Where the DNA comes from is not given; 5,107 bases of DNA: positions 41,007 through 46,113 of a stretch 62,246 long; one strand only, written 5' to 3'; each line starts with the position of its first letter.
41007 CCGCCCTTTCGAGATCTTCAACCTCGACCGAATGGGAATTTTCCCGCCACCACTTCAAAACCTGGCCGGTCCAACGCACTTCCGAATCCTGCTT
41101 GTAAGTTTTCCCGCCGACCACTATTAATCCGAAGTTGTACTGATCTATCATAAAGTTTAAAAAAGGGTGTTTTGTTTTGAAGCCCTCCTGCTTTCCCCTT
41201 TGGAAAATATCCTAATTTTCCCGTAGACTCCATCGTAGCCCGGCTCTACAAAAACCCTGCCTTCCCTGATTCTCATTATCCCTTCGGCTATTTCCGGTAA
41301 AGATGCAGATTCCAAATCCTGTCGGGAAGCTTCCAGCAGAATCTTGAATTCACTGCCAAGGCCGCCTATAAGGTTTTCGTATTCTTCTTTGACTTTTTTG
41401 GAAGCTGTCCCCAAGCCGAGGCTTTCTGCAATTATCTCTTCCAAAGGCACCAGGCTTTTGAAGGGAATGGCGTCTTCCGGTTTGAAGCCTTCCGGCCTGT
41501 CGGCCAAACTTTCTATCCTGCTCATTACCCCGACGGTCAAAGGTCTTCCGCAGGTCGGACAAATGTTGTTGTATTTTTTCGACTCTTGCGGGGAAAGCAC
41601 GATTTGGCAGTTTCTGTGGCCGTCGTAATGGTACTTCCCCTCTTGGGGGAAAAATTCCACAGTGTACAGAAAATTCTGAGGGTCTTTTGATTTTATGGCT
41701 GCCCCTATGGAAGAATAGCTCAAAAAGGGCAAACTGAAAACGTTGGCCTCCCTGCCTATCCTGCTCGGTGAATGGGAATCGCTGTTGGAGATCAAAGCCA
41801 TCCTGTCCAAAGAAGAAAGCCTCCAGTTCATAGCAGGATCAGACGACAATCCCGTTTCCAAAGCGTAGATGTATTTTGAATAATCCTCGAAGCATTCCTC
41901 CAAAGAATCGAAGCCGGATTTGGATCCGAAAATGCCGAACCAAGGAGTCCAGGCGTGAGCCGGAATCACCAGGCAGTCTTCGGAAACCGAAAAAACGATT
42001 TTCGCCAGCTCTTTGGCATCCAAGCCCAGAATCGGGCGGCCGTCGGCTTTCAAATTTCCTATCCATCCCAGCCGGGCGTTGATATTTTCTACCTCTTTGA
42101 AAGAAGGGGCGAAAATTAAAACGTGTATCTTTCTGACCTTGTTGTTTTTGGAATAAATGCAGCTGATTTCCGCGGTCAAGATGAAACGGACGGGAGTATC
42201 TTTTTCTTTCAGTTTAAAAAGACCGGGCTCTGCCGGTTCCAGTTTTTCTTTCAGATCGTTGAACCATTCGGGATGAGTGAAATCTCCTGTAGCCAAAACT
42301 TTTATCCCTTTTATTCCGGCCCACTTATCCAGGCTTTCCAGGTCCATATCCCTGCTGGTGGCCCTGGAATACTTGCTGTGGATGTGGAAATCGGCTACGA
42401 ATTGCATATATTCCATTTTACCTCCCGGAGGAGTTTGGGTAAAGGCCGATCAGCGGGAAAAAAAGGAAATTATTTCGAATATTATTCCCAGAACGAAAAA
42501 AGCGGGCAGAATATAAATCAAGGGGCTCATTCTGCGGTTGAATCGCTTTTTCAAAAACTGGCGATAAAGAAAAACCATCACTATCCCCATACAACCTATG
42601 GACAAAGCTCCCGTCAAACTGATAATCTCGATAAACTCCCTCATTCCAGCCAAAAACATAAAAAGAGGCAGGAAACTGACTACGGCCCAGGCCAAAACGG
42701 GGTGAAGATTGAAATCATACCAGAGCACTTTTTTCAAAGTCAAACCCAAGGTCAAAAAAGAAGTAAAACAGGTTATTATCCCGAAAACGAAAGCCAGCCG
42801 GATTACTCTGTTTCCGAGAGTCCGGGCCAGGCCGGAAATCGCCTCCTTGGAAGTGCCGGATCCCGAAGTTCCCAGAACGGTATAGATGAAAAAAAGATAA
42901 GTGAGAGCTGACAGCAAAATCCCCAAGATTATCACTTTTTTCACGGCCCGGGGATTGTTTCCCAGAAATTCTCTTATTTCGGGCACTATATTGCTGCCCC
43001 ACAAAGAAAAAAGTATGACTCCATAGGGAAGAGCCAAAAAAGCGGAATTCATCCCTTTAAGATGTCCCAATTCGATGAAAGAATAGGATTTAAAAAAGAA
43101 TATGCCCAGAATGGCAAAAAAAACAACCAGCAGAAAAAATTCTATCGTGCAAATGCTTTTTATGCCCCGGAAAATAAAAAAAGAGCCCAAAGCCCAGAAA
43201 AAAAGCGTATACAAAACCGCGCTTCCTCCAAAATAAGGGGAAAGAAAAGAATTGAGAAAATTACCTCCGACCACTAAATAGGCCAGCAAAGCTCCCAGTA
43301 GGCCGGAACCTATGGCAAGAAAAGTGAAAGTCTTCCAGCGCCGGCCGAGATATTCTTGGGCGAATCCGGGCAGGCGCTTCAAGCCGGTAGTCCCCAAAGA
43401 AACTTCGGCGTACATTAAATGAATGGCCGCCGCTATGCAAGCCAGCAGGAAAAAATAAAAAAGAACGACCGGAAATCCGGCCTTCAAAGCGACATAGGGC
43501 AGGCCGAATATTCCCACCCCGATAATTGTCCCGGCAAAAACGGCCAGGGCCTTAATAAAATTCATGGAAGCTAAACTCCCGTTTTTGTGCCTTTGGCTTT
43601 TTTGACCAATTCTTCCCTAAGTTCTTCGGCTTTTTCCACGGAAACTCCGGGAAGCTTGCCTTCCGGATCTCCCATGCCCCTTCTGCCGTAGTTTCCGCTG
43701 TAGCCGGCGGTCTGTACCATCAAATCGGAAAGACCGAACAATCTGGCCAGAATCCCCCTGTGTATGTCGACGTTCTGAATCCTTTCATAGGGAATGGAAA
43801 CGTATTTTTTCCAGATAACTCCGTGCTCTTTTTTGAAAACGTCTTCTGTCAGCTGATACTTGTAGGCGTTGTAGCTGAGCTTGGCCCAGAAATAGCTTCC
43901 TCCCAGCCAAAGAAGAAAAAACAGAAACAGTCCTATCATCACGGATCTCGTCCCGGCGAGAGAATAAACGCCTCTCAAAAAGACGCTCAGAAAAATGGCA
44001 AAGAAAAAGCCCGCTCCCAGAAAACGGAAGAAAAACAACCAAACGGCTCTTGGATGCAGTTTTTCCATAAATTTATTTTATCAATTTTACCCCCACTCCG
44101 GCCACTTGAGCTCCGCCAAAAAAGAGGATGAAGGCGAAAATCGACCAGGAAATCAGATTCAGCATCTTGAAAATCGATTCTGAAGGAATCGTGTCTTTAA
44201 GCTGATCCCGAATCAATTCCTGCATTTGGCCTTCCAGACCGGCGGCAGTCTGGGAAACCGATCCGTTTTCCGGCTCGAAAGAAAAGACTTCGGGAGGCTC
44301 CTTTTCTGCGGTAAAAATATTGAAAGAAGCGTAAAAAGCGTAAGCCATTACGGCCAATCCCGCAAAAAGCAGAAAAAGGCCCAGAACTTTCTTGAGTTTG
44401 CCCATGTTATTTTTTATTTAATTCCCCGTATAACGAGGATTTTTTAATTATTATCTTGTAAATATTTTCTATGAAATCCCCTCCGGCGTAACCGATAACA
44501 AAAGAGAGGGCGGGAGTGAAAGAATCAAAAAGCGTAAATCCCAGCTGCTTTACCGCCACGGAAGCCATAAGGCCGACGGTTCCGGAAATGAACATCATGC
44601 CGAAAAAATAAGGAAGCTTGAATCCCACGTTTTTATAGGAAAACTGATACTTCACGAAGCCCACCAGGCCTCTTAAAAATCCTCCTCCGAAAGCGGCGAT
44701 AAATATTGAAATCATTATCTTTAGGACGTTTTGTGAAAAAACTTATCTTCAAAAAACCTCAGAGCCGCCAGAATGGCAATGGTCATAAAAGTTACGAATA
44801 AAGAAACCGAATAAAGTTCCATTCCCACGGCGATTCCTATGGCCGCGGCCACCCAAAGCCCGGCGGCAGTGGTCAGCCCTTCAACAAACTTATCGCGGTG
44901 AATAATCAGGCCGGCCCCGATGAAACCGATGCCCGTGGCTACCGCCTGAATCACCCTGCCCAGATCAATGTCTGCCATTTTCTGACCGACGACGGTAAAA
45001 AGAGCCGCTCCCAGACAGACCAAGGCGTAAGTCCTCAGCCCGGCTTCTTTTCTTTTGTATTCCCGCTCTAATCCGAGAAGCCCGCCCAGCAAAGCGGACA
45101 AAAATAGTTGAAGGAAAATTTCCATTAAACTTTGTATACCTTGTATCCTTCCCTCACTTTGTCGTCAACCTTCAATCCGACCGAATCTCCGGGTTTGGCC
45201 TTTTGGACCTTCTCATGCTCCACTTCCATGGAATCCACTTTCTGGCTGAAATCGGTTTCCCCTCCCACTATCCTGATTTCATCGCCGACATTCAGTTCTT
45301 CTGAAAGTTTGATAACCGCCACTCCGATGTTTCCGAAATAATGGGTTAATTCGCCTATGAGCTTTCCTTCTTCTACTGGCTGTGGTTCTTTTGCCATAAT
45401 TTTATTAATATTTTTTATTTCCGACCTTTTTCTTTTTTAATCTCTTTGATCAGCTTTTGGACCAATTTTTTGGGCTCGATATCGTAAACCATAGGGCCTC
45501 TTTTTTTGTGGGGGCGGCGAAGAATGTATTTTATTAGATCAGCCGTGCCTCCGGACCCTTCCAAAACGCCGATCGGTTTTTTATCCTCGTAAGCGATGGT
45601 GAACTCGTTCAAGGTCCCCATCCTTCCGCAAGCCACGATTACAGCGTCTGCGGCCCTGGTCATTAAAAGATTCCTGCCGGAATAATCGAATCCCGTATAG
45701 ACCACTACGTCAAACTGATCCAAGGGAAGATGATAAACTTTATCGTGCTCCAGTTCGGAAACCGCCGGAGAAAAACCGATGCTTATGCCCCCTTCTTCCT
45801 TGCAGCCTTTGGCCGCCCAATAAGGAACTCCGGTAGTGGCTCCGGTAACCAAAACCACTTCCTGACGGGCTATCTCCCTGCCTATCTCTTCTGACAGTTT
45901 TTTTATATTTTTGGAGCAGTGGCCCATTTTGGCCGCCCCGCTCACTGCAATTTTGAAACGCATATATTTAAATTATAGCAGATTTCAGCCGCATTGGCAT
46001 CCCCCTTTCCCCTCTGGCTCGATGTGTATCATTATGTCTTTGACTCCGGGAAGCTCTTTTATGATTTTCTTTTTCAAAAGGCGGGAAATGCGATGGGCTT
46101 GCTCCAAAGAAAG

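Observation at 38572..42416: Six-gene operon EndoQ / Mth938-like / Memo / AMMECR1 / Cys-rich peptide / DUF72 with no radical SAM partner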

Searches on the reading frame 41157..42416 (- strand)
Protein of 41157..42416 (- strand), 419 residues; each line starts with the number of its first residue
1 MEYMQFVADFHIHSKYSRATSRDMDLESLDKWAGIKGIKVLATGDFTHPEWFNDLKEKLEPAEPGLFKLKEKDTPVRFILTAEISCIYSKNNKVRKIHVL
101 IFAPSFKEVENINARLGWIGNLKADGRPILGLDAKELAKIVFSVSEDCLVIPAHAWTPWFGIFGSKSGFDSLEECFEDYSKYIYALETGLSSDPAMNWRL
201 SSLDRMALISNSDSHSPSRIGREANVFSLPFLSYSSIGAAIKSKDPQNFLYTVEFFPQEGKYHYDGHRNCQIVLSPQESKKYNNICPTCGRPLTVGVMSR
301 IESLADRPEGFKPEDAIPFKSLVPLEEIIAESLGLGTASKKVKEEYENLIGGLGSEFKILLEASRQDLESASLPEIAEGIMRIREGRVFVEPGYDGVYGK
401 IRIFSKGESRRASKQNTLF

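Call 3: search_protein_families(library=pfam, proteins=[window:41157-42416:-], max_evalue=0.01)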
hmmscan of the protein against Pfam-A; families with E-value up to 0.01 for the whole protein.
window:41157-42416:- (419 aa): 0 families

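Call 4: search_protein_families(library=ncbifam, proteins=[window:41157-42416:-], max_evalue=0.01)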
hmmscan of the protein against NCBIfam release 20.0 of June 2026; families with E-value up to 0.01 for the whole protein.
window:41157-42416:- (419 aa): 1 family
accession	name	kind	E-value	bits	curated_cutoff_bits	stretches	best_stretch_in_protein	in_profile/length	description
TIGR00375.1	TIGR00375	hypoth_equivalog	7e-53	180.3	326.6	1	8-401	2-374/374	TIGR00375 family protein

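Call 6: search_solved_structures(query=window:41157-42416:-, max_evalue=0.001, show_alignments=1)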
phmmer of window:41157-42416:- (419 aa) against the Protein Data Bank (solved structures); distinct sequences matched with E-value up to 0.001: 3.
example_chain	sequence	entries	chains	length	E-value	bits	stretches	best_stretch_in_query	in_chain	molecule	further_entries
5zb8_A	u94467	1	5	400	9e-58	199.3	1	8-404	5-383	PfuEndoQ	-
7k30_A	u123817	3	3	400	4.7e-57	197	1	8-404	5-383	Endonuclease Q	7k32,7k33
7k31_A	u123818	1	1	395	4.9e-57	196.9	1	8-404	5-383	Endonuclease Q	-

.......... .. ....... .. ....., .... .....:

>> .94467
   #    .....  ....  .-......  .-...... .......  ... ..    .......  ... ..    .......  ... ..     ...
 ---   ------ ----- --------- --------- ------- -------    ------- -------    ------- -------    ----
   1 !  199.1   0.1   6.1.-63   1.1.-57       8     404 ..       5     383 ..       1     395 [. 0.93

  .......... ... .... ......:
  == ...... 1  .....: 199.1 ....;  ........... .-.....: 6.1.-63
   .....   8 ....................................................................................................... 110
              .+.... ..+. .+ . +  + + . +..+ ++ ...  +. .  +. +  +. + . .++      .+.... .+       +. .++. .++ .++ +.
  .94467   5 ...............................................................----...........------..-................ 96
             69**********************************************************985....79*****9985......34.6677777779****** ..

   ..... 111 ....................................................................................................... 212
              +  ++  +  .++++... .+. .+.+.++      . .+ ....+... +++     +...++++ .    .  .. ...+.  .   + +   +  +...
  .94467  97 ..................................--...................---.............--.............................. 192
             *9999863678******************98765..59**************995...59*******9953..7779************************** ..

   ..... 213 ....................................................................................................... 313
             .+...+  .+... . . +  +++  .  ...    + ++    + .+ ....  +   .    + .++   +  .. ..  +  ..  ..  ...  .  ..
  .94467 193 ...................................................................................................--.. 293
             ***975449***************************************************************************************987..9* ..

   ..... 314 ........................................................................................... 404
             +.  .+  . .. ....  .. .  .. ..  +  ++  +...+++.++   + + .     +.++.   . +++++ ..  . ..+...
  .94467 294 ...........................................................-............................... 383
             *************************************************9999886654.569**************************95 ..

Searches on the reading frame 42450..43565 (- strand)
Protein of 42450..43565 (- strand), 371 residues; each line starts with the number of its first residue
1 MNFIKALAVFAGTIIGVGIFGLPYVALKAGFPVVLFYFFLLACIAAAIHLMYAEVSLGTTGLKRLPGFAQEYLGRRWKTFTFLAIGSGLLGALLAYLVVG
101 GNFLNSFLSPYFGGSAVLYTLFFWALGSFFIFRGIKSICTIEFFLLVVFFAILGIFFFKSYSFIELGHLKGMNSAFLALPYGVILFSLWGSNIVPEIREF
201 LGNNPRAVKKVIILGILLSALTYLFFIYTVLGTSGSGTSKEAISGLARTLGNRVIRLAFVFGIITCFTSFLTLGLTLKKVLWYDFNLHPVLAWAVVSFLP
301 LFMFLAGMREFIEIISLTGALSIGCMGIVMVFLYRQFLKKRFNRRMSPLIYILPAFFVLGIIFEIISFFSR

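Call 9: search_protein_families(library=pfam, proteins=[window:42450-43565:-], max_evalue=0.001)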
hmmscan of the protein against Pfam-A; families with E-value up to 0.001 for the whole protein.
window:42450-43565:- (371 aa): 2 families
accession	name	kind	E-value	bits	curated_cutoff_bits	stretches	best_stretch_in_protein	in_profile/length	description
PF03222.19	Trp_Tyr_perm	-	1.8e-20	73.9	22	1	3-336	5-360/393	Tryptophan/tyrosine permease family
PF13520.12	AA_permease_2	-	6.7e-07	29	27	1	2-279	2-297/427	Amino acid permease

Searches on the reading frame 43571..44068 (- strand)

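Call 9: search_protein_families(library=pfam, proteins=[window:43571-44068:-], max_evalue=0.001)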
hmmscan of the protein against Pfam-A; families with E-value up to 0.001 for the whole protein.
window:43571-44068:- (165 aa): 1 family
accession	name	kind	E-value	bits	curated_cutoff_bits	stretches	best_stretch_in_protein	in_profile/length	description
PF03703.20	bPH_2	-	7.1e-19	68.3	22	1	66-154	1-78/78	Bacterial PH domain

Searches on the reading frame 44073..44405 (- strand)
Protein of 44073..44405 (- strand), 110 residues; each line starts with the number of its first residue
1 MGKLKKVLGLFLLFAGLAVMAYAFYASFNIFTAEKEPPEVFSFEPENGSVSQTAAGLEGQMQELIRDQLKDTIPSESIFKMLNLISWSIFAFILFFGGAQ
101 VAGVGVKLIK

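Call 9: search_protein_families(library=pfam, proteins=[window:44073-44405:-], max_evalue=0.001)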
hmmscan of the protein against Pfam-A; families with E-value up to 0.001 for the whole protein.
window:44073-44405:- (110 aa): 1 family
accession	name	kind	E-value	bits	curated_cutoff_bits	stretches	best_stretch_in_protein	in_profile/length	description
PF20664.2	DUF6814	-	0.00025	21.7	25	0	1-36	1-36/71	Family of unknown function (DUF6814)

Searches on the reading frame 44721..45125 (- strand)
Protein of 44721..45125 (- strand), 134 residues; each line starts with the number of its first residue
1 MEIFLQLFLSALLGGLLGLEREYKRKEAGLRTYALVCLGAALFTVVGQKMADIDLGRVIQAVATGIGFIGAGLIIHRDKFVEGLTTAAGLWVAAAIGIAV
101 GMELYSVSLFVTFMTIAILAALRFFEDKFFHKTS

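Call 9: search_protein_families(library=pfam, proteins=[window:44721-45125:-], max_evalue=0.001)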
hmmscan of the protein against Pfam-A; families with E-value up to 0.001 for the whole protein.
window:44721-45125:- (134 aa): 1 family
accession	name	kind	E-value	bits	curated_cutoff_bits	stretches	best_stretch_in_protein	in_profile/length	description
PF02308.21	MgtC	-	1.2e-38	132.6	31.4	1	7-127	1-120/121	MgtC family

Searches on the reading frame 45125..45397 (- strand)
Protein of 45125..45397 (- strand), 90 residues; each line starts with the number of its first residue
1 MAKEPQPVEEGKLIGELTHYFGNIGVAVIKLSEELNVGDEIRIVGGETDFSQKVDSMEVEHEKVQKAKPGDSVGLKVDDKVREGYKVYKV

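Call 9: search_protein_families(library=pfam, proteins=[window:45125-45397:-], max_evalue=0.001)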
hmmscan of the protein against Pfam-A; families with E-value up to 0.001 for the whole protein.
window:45125-45397:- (90 aa): 2 families
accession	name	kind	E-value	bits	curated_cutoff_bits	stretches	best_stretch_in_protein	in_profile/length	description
PF03144.31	GTP_EFTU_D2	-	3.2e-07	31.1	30.3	1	35-78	13-59/73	Elongation factor Tu domain 2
PF16325.11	Peptidase_U32_C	-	0.0002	21.9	28.2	1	13-84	5-79/83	Peptidase family U32 C-terminal domain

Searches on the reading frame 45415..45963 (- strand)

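Call 9: search_protein_families(library=pfam, proteins=[window:45415-45963:-], max_evalue=0.001)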
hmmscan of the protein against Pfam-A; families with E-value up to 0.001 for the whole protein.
window:45415-45963:- (182 aa): 2 families
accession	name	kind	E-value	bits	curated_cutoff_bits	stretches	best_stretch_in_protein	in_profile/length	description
PF18306.6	LDcluster4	-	5.8e-36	123.8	26.3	1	3-166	2-149/151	SLOG cluster4 family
PF03641.19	Lysine_decarbox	-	0.00086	19.9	27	0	51-126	5-74/131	Possible lysine decarboxylase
